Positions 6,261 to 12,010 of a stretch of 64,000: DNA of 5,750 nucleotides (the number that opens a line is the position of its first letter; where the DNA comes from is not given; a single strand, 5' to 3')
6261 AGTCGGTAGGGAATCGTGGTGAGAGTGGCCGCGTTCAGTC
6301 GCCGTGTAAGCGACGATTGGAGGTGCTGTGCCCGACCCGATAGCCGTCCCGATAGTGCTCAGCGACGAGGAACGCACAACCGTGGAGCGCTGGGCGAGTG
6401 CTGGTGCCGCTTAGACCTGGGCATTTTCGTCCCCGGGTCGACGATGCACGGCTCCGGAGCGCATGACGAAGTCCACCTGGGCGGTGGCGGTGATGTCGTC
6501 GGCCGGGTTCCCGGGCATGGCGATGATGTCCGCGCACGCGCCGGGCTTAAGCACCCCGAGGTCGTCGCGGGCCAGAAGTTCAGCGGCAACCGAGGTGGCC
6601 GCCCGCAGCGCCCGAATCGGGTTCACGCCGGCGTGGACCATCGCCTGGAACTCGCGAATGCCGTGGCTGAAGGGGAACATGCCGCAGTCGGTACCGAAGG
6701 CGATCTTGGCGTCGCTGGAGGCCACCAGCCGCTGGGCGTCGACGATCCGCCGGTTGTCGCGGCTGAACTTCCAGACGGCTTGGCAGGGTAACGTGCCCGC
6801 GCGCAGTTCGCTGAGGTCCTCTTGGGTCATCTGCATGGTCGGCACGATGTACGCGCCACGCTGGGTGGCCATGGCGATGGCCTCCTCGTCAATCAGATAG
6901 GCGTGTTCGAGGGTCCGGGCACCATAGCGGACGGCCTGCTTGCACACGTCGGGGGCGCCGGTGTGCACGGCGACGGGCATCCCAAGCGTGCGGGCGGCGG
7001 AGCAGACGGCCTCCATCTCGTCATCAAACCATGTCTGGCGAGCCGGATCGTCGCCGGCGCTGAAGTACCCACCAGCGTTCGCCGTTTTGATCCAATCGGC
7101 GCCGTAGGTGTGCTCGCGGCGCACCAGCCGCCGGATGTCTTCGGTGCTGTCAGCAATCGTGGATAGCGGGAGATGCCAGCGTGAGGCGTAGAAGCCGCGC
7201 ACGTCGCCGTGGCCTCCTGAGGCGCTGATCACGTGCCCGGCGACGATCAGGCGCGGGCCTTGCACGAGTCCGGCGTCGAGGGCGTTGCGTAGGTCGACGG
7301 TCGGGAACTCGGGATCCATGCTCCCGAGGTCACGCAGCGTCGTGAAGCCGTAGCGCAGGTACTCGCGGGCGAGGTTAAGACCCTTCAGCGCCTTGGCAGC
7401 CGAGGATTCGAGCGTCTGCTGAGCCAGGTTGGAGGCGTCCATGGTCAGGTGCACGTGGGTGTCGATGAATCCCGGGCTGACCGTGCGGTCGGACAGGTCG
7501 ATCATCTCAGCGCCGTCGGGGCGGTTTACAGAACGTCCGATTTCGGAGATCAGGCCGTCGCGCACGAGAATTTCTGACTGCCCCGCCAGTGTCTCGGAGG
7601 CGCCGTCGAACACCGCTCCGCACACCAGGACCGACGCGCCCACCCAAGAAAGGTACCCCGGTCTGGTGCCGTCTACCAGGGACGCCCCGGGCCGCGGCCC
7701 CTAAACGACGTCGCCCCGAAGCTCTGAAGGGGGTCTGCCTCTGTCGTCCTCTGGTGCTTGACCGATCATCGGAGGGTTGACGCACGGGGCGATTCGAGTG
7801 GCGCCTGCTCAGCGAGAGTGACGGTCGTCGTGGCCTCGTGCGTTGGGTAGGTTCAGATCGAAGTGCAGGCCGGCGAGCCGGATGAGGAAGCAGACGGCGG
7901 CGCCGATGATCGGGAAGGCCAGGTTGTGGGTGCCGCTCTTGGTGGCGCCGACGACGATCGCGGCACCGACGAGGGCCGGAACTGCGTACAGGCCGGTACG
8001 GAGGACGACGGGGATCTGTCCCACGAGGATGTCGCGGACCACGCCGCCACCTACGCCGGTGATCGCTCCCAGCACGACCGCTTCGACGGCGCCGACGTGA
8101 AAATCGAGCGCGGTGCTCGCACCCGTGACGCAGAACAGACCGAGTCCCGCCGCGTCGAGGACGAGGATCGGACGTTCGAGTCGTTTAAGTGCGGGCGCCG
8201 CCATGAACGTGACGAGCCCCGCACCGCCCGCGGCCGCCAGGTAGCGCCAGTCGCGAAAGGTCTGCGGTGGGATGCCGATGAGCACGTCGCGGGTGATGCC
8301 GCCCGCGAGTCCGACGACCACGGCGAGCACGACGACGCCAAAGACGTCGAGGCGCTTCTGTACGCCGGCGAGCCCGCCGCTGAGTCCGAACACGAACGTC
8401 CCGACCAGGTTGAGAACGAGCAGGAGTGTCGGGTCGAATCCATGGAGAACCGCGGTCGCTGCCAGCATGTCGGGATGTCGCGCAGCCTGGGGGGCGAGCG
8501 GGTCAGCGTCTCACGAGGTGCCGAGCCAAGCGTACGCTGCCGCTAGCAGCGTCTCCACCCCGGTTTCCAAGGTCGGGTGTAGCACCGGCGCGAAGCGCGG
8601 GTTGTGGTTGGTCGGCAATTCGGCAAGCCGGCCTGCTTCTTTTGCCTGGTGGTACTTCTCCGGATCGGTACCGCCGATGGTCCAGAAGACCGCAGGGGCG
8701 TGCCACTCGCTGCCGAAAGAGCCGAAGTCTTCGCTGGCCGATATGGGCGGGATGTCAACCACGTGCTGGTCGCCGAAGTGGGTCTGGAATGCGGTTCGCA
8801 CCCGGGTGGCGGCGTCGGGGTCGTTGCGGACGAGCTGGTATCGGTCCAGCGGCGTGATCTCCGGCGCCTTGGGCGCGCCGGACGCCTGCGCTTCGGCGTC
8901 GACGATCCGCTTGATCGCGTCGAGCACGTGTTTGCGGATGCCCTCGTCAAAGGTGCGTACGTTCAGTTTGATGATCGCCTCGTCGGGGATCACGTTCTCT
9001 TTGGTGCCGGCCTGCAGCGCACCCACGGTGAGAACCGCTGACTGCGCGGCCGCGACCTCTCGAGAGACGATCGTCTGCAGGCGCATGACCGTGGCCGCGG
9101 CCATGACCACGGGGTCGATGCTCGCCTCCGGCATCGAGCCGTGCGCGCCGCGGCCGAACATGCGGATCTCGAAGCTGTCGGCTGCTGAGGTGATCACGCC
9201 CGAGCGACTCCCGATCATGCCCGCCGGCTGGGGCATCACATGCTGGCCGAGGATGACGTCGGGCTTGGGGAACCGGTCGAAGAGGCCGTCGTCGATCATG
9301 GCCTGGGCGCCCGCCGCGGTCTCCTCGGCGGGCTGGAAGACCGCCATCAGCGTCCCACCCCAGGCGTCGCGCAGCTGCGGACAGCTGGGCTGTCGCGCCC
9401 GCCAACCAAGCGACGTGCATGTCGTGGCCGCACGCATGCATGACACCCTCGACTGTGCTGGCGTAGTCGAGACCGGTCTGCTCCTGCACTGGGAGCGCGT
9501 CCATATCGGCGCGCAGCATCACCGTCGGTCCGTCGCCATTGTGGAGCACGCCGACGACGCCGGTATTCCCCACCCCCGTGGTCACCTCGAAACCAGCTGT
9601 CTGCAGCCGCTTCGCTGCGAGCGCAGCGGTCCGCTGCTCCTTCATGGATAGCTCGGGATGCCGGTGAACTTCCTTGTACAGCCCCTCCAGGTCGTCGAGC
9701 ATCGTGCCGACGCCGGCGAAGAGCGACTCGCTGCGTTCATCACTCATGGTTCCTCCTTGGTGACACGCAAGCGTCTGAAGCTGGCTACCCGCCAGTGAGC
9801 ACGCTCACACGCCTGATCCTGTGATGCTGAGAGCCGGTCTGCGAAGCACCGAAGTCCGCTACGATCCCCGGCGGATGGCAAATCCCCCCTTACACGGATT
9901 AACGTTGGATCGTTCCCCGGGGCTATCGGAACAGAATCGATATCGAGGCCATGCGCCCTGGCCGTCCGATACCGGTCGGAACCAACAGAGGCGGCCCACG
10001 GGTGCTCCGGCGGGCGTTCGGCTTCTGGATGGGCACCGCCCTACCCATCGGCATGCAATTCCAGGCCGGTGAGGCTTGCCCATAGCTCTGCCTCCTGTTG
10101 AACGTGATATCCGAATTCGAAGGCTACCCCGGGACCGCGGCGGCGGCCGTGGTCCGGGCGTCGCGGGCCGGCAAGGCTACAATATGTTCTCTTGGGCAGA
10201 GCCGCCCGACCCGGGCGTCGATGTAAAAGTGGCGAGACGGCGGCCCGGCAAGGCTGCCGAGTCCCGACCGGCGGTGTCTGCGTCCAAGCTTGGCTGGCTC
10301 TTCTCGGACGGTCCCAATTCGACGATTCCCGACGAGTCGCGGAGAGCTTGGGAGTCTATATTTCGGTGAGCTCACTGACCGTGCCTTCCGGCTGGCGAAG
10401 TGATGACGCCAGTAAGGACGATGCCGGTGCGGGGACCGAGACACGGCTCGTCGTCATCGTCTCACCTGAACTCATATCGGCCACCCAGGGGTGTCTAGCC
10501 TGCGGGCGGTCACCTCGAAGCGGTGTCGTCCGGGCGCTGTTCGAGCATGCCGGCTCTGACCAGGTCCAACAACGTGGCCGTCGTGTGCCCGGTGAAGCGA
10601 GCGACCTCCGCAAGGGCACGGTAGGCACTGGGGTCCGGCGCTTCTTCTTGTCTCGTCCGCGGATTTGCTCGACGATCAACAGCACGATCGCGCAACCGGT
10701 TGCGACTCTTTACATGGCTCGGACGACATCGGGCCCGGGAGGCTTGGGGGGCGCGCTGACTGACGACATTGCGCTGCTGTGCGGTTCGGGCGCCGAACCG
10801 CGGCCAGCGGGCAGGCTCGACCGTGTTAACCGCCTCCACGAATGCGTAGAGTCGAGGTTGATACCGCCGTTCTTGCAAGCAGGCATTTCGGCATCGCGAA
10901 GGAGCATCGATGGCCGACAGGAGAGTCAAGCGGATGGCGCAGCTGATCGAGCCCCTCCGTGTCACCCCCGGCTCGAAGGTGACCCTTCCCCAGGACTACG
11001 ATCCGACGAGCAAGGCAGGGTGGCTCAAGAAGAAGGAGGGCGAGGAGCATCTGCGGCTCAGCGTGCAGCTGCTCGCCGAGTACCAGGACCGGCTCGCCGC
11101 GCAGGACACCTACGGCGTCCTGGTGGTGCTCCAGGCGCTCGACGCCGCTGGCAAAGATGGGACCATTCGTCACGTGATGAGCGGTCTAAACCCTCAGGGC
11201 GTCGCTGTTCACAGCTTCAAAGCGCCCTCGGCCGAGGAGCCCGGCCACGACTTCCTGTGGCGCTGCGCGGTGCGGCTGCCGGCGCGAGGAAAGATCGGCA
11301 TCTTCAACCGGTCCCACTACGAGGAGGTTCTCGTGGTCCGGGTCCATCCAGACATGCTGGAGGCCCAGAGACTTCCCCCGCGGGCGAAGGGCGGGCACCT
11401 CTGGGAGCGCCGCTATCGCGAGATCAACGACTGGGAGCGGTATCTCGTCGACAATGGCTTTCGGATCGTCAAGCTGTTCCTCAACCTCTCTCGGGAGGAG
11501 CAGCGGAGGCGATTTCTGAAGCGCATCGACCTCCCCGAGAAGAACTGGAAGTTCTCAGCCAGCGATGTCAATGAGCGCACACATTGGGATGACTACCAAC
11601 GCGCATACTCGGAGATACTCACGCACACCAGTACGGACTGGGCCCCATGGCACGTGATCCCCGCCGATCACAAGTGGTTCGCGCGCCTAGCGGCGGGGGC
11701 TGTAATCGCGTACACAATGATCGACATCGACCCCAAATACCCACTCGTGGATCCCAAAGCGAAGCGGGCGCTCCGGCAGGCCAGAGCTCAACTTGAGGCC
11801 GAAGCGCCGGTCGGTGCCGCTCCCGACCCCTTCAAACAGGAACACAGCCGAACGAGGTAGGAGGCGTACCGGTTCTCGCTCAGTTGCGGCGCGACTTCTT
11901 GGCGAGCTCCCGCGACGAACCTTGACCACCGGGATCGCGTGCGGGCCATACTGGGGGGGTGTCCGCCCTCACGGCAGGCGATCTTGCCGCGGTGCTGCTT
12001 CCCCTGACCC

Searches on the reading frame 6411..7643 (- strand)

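Call 17: search_protein_families(library=pfam, proteins=[window:6411-7643:-])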
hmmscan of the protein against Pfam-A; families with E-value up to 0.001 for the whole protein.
window:6411-7643:- (410 aa): 2 families
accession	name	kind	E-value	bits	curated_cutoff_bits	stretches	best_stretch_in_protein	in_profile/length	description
PF01979.26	Amidohydro_1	-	3.4e-38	132.2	25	1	54-397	1-342/345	Amidohydrolase family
PF07969.17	Amidohydro_3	-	1.3e-12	48.4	29.7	2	46-88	1-43/472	Amidohydrolase family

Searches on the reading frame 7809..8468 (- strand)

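Call 17: search_protein_families(library=pfam, proteins=[window:7809-8468:-])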
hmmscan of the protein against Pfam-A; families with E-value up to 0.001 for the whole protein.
window:7809-8468:- (219 aa): 1 family
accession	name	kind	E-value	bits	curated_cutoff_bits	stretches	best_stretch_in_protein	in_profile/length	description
PF03458.18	Gly_transporter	-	2.1e-38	130.5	23.5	2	103-174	2-75/78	Glycine transporter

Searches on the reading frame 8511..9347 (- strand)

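Call 17: search_protein_families(library=pfam, proteins=[window:8511-9347:-])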
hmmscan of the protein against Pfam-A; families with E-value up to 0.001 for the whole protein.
window:8511-9347:- (278 aa): 2 families
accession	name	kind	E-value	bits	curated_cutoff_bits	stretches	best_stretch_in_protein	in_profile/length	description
PF01546.33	Peptidase_M20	-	1.2e-13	51.8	24.6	1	3-245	64-194/206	Peptidase family M20/M25/M40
PF07687.19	M20_dimer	-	5e-12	46.2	21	1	58-153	8-103/107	Peptidase dimerisation domain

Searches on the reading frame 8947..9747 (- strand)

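Call 64: search_protein_families(library=pfam, max_evalue=0.01, proteins=[window:8947-9747:-])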
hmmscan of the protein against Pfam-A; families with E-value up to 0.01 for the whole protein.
window:8947-9747:- (266 aa): 1 family
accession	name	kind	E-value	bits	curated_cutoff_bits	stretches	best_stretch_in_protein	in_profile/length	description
PF01546.33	Peptidase_M20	-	1.4e-11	45.1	24.6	1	77-127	1-52/206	Peptidase family M20/M25/M40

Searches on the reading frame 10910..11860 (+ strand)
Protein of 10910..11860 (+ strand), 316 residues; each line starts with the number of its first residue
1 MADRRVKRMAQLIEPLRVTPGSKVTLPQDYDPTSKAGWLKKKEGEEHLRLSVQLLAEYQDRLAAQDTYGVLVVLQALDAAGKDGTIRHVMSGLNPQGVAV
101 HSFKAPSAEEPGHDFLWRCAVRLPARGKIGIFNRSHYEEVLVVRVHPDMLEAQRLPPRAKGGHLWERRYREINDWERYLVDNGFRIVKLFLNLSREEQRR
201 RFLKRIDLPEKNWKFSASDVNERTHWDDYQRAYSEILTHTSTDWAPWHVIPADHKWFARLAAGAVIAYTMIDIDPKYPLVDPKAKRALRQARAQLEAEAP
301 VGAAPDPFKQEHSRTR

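Call 16: search_protein_families(library=pfam, proteins=[window:10910-11860:+])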
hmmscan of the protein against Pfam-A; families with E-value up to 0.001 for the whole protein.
window:10910-11860:+ (316 aa): 1 family
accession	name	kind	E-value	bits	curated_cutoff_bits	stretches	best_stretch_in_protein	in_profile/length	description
PF03976.20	PPK2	-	3.6e-67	226.7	22.3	1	39-264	2-215/229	Polyphosphate kinase 2 (PPK2)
